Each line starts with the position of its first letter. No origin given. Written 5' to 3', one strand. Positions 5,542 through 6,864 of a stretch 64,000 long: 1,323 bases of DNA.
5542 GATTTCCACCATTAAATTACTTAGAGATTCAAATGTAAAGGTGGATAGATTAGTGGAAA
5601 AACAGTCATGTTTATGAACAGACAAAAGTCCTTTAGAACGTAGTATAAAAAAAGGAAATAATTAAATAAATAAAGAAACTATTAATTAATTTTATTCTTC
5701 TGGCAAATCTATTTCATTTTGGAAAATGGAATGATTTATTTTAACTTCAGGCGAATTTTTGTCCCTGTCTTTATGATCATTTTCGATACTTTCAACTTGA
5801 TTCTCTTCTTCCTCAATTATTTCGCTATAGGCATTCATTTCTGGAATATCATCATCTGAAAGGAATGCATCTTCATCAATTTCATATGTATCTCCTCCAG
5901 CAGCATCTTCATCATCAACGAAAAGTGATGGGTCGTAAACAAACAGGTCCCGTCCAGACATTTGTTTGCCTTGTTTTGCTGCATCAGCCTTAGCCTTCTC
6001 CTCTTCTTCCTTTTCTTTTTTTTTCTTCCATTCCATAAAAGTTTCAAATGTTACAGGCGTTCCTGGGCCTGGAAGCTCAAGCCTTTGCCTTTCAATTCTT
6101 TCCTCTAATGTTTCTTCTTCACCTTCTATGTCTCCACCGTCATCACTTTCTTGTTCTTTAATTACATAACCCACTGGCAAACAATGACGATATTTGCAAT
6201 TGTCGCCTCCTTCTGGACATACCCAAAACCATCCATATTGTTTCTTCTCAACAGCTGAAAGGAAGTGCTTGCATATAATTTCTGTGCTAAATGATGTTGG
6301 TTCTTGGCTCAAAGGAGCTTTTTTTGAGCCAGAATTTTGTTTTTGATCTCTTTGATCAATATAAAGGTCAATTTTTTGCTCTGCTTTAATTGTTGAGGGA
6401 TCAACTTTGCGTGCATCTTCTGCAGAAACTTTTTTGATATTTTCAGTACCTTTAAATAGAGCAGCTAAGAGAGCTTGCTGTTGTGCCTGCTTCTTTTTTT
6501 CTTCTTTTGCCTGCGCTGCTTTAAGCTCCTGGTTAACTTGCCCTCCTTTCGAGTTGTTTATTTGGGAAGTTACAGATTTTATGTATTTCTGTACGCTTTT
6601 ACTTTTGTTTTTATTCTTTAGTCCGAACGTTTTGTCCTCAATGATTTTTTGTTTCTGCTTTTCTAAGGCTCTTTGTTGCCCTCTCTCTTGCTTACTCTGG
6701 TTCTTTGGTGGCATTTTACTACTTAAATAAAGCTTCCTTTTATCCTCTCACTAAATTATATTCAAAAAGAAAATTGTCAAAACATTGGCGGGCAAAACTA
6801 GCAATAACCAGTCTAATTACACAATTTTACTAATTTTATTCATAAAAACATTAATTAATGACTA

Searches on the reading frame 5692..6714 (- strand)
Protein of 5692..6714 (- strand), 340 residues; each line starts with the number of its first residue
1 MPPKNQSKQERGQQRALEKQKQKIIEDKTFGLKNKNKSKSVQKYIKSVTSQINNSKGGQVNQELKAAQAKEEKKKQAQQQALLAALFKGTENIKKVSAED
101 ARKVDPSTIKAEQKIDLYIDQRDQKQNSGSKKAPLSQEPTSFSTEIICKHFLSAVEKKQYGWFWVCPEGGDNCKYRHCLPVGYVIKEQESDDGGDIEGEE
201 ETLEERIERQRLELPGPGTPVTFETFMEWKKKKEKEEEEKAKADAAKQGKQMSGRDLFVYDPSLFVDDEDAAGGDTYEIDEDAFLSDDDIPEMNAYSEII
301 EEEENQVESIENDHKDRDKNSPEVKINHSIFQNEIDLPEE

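Call 29: find_encoding_contigs(protein=window:5692-6714:-, flank=10000, max_places=1)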
Protein window:5692-6714:- (340 aa): 23 contigs read that carry it; 1 place shown.
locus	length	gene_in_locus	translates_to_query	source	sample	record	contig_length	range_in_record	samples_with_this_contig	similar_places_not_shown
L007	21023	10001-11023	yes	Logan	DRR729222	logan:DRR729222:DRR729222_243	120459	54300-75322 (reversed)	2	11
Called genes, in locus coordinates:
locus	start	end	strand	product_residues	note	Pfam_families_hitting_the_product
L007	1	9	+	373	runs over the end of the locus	PF24796:WDR55, PF25174:Beta-prop_THOC3, PF23098:Beta-prop_NOL10_N, PF25175:Beta-prop_WDR5, PF25173:Beta-prop_WDR3_1st, PF24807:WD40_CDC20-Fz, PF24814:WD40_Prp19, PF24817:WD40_WDHD1_1st, +15 more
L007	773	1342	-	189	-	-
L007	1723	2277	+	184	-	-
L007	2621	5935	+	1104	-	PF00169:PH (weak)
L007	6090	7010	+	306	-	PF13649:Methyltransf_25 (faint), PF13489:Methyltransf_23, PF13847:Methyltransf_31 (faint), PF08241:Methyltransf_11, PF08242:Methyltransf_12 (weak)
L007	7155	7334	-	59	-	PF06093:Spt4 (weak)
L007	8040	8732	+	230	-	PF08231:SYF2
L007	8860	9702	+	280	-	-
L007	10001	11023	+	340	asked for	PF16543:DFRP_C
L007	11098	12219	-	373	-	PF00383:dCMP_cyt_deam_1, PF14437:MafB19-deam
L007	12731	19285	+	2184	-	PF00270:DEAD, PF04851:ResIII, PF00271:Helicase_C (weak), PF23445:WHD_SNRNP200, PF02889:Sec63, PF00270:DEAD, PF04851:ResIII (weak), PF02889:Sec63, +1 more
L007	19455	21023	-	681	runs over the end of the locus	PF05193:Peptidase_M16_C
